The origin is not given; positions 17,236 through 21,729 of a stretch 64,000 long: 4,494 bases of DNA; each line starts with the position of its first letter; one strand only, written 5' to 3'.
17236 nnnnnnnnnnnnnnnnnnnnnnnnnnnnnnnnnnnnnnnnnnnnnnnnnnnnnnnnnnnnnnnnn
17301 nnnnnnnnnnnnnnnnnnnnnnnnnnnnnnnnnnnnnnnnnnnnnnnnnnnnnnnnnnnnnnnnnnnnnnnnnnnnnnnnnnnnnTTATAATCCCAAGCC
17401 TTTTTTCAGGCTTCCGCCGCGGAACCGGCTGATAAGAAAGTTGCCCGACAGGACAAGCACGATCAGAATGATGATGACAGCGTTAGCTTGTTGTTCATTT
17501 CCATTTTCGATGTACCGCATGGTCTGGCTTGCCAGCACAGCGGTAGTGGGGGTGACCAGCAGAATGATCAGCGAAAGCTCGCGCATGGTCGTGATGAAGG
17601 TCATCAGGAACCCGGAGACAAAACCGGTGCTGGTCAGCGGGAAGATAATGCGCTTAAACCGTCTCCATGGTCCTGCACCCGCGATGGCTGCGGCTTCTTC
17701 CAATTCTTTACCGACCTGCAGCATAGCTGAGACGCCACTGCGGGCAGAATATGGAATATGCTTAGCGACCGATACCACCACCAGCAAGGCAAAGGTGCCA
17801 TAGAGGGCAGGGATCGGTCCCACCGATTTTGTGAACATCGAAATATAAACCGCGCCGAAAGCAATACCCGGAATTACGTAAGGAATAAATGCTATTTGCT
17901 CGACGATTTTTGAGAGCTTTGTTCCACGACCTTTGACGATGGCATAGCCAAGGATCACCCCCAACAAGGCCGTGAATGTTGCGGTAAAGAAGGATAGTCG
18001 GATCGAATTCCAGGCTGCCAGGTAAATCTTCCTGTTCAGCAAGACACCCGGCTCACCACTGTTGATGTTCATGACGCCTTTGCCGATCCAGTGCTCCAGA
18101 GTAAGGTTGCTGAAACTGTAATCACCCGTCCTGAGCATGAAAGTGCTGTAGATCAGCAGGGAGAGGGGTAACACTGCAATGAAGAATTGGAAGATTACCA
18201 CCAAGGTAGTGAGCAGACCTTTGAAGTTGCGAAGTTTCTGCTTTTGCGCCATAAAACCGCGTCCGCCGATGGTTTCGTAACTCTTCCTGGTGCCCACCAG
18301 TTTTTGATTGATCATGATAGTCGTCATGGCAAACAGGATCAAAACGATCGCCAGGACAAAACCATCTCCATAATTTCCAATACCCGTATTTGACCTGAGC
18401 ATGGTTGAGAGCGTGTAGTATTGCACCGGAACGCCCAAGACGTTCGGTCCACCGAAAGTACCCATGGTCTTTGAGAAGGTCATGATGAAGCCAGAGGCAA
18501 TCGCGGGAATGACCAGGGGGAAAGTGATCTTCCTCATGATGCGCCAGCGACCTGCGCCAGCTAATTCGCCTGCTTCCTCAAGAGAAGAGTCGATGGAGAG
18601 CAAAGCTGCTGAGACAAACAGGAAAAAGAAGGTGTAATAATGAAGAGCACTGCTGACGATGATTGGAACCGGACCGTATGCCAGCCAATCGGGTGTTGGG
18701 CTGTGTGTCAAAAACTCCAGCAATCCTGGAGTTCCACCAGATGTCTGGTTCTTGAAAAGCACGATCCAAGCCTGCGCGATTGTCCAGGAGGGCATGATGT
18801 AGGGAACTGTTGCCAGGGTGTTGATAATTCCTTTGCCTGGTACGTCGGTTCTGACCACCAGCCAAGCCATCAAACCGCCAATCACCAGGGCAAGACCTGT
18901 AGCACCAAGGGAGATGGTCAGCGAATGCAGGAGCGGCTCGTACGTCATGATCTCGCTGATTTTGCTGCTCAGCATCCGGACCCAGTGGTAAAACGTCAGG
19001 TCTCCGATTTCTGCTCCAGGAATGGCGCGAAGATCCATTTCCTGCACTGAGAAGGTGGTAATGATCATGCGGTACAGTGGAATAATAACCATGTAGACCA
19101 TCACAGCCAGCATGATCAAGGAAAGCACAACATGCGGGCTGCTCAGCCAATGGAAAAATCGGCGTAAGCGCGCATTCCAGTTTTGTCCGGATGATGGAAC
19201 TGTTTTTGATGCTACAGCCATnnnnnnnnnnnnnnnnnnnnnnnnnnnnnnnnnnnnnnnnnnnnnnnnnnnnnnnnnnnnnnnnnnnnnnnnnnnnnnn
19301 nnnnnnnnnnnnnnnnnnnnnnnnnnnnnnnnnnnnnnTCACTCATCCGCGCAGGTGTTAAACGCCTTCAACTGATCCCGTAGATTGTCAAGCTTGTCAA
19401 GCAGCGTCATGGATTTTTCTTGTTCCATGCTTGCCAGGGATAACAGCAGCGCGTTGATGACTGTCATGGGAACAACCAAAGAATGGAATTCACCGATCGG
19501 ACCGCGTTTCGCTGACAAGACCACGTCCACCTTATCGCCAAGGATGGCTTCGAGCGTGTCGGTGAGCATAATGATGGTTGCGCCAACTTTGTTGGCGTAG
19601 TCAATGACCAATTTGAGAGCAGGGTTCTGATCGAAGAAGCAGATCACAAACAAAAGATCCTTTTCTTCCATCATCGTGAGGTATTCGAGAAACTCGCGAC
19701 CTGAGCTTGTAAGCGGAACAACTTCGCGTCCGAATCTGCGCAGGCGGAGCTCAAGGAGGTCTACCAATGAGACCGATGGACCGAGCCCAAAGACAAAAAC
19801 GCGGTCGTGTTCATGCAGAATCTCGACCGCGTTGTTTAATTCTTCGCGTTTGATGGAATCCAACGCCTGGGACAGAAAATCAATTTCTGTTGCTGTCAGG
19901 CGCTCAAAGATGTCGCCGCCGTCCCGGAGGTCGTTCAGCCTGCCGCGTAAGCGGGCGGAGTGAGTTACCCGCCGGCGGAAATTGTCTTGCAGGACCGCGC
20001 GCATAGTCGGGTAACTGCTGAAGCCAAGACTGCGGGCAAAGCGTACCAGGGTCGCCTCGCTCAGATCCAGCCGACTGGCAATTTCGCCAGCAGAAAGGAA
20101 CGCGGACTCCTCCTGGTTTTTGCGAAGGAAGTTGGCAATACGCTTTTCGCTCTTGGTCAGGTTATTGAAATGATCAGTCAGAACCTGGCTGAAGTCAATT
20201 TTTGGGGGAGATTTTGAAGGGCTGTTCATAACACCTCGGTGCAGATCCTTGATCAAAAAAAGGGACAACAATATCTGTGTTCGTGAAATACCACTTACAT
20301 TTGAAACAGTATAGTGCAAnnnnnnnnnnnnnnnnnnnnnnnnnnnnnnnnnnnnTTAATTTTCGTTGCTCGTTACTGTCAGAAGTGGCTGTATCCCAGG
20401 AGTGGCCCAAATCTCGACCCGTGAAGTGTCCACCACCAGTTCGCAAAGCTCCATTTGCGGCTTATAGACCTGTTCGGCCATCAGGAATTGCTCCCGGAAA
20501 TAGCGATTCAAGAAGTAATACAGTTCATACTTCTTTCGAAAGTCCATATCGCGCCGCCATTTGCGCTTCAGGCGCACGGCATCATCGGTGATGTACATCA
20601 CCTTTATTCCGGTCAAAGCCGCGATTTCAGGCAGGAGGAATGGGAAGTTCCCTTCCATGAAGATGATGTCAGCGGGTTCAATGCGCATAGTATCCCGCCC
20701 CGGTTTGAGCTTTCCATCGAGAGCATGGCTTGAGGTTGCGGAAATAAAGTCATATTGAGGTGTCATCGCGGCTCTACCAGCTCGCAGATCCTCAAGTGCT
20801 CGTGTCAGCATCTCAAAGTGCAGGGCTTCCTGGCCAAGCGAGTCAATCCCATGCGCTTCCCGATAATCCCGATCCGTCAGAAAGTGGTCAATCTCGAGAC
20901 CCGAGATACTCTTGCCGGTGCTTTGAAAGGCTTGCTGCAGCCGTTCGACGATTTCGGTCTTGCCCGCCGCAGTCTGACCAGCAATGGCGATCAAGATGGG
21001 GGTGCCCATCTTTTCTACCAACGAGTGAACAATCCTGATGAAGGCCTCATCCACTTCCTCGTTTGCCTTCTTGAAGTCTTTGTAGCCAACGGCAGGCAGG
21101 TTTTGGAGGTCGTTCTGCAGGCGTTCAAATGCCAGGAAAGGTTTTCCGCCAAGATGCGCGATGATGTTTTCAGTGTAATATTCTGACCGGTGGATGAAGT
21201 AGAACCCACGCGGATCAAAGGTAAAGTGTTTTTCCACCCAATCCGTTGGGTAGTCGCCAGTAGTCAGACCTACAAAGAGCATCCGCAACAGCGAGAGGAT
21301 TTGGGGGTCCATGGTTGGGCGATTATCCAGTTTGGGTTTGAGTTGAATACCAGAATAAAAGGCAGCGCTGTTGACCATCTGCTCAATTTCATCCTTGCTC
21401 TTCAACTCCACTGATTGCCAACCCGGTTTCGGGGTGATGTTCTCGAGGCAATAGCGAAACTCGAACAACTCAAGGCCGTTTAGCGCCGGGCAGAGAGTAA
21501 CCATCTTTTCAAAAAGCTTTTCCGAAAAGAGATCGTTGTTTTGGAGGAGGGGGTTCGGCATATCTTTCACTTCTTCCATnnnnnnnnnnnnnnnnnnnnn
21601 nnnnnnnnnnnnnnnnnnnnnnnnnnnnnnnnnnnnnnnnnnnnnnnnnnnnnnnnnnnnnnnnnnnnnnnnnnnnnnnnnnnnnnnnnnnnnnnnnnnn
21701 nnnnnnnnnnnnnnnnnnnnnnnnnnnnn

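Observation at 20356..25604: Tandem duplicated kinase-plus-mutase modules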

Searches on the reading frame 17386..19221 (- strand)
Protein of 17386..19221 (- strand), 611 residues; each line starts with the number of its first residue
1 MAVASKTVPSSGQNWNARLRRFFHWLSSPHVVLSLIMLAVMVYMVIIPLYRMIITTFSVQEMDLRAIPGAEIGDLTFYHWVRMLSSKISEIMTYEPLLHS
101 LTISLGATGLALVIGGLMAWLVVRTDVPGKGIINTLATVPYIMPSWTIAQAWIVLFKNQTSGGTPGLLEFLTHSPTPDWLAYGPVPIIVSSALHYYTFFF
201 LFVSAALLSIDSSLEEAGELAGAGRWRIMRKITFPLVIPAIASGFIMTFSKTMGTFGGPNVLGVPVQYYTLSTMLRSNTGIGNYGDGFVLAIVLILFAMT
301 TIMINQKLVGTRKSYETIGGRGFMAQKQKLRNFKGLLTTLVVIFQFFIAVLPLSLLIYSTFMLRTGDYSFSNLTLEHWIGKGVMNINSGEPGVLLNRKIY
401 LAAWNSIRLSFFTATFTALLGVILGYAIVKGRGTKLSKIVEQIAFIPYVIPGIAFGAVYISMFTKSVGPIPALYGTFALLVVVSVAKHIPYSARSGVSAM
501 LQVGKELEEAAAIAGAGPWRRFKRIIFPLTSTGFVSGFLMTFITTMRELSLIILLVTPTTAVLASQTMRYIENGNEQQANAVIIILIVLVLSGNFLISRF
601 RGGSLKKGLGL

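Call 3: search_protein_families(library=pfam, proteins=[window:17386-19221:-], max_evalue=0.01)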
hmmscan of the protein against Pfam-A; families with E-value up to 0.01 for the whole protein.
window:17386-19221:- (611 aa): 1 family
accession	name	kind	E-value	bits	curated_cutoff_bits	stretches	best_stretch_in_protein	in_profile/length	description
PF00528.27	BPD_transp_1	-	3.7e-30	105.5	26.4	2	112-303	2-171/184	Binding-protein-dependent transport system inner membrane component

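Call 5: search_protein_families(library=ncbifam, proteins=[window:17386-19221:-], max_evalue=0.001)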
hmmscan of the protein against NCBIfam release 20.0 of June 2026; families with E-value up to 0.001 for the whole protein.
window:17386-19221:- (611 aa): 24 families
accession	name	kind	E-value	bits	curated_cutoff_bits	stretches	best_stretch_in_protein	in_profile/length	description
TIGR03262.1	PhnU2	equivalog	1.8e-48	165.5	593.25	1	33-590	6-521/546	putative 2-aminoethylphosphonate ABC transporter permease subunit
TIGR02141.1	modB_ABC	equivalog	7e-33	114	182.6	2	100-306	3-203/208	molybdate ABC transporter permease subunit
NF006939.0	PRK09421.1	equivalog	4.6e-29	101.5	262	2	94-310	9-222/230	molybdate ABC transporter permease subunit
TIGR00969.1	3a0106s02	subfamily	7.1e-28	97.8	240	2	84-307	50-268/272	sulfate ABC transporter permease subunit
TIGR03255.1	PhnV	equivalog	4e-27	95.6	358.7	2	395-591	60-255/270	2-aminoethylphosphonate ABC transport system, membrane component PhnV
NF007047.0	PRK09500.1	equivalog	2.1e-25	89.8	326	2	393-592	50-243/257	spermidine/putrescine ABC transporter permease PotC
TIGR02139.1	permease_CysT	equivalog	2.5e-25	89.6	246.1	2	92-304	43-254/265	sulfate ABC transporter permease subunit CysT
TIGR01581.1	Mo_ABC_porter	hypoth_equivalog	7.6e-25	87.7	210.3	2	94-270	20-189/225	ABC transporter permease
TIGR03226.1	PhnU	equivalog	1.4e-24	87.1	283.45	2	60-296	62-291/311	2-aminoethylphosphonate ABC transporter permease subunit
NF040839.1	tungstate_WtpB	equivalog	1.7e-23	83.5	340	2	403-591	42-238/251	tungstate ABC transporter permease WtpB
NF011624.0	PRK15050.1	equivalog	3e-23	82.4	247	2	30-301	24-278/297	2-aminoethylphosphonate ABC transporter permease subunit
NF008231.0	PRK10998.1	equivalog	2.3e-19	70.1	261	2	332-606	10-295/296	maltose ABC transporter permease MalG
NF008208.0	PRK10971.1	equivalog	1.5e-17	64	415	2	107-258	66-214/277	sulfate/thiosulfate ABC transporter permease CysT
NF007963.0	PRK10683.1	equivalog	3.4e-16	59.5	489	2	36-304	33-304/317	putrescine ABC transporter permease PotH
NF008620.0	PRK11602.1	equivalog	1.3e-15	57.4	442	2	96-308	65-272/291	sulfate/thiosulfate ABC transporter permease CysW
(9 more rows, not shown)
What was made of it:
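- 17386..19221 (-): ABC importer permease, a fused double permease of 611 aa. It has two BPD_transp_1 stretches and resembles PhnU2 (calls 3, 5).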

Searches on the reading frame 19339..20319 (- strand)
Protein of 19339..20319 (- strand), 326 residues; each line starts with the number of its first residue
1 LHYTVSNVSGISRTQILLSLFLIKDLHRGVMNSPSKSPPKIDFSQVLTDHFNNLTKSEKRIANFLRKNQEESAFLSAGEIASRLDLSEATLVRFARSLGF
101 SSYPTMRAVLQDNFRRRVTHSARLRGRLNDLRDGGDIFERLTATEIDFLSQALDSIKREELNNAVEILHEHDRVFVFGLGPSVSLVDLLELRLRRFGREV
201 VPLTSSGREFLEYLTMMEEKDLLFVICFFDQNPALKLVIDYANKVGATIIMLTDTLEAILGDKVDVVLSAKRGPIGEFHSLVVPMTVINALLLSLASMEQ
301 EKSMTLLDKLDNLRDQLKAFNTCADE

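Call 3: search_protein_families(library=pfam, proteins=[window:19339-20319:-], max_evalue=0.01)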
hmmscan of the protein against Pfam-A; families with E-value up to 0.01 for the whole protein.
window:19339-20319:- (326 aa): 2 families
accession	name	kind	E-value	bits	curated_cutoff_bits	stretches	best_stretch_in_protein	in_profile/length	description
PF01418.23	HTH_6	-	4.9e-15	55.7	28.3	1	47-114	7-74/77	Helix-turn-helix domain, rpiR family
PF01380.27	SIS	-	1.8e-08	34.7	25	1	168-293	2-130/131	SIS domain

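Call 5: search_protein_families(library=ncbifam, proteins=[window:19339-20319:-], max_evalue=0.001)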
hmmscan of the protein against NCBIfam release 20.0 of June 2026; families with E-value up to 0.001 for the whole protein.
window:19339-20319:- (326 aa): 9 families
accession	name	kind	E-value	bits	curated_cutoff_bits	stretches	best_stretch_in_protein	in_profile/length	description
NF008458.0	PRK11337.1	equivalog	8.2e-19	67.7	378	1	51-313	24-286/293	MurR/RpiR family transcriptional regulator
NF008590.0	PRK11557.1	equivalog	1.2e-18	67.5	355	1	49-256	9-216/282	MurR/RpiR family transcriptional regulator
NF040776.2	AlsR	equivalog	1.2e-18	67.1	400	1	52-310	13-271/279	transcriptional repressor AlsR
NF008451.0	PRK11302.1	subfamily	1.7e-14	54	296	1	47-271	7-226/286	transcriptional regulator HexR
NF010701.0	PRK14101.1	equivalog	4.5e-13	48.3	920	1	51-270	351-565/638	bifunctional transcriptional regulator/glucokinase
NF012026.0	PRK15482.1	equivalog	5.4e-09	36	408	1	52-270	12-233/285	HTH-type transcriptional regulator MurR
TIGR03127.2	RuMP_HxlB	equivalog_domain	2.7e-06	27.4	160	1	149-268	8-121/178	6-phospho-3-hexuloisomerase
NF041755.1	RuMP_HxlAB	equivalog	0.00014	20.9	500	1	146-275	221-342/391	bifunctional 3-hexulose-6-phosphate synthase/6-phospho-3-hexuloisomerase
NF046014.1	sap1_reg_SapR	equivalog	0.0002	20.9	500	1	43-119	1-77/295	sap1 transcriptional regulator SapR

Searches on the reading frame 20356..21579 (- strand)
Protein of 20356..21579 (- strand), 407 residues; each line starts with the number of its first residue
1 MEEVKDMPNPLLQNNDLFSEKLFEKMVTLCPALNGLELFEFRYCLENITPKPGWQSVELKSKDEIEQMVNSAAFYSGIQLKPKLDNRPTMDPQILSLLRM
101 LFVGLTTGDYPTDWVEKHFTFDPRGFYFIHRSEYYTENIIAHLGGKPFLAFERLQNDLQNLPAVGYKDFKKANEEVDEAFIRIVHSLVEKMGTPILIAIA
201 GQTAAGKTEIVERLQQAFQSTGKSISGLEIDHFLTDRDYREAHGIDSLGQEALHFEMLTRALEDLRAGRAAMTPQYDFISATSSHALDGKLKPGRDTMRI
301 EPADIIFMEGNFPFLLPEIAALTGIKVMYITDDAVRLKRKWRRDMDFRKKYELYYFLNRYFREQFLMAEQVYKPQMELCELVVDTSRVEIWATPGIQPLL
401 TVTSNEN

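Call 3: search_protein_families(library=pfam, proteins=[window:20356-21579:-], max_evalue=0.01)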
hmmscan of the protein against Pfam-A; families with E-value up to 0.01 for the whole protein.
window:20356-21579:- (407 aa): 2 families
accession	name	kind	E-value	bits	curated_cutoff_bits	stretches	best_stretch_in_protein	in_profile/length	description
PF00485.24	PRK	-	2.7e-18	66.9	22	1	196-383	1-187/196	Phosphoribulokinase / Uridine kinase family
PF06414.18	Zeta_toxin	-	2.2e-05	24.5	22.3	1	190-233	13-54/199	Zeta toxin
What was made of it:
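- Checked: K2, 20356-21579, 407 aa. PF00485 matches residues 196-383 (call 3).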

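Call 5: search_protein_families(library=ncbifam, proteins=[window:20356-21579:-], max_evalue=0.001)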
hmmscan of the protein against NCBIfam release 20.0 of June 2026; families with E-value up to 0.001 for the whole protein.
window:20356-21579:- (407 aa): 6 families
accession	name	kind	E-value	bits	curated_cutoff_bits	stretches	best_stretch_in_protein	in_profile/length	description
NF004018.0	PRK05480.1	equivalog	6.4e-19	68.3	180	1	191-387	3-189/210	uridine kinase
NF005655.0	PRK07429.1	subfamily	3.8e-18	65.7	236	1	189-348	3-150/326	phosphoribulokinase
TIGR00235.1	udk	equivalog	2.9e-15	56.5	220.3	1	194-386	6-188/207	uridine kinase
NF005807.0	PRK07667.1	equivalog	6.5e-05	22.5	221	1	187-246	10-69/193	kinase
NF006746.0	PRK09270.1-5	subfamily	0.00011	21.2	250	1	194-277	21-107/210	nucleoside/nucleotide kinase family protein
TIGR03708.1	poly_P_AMP_trns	equivalog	0.00061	18.6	547.65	0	164-222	10-68/493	polyphosphate:AMP phosphotransferase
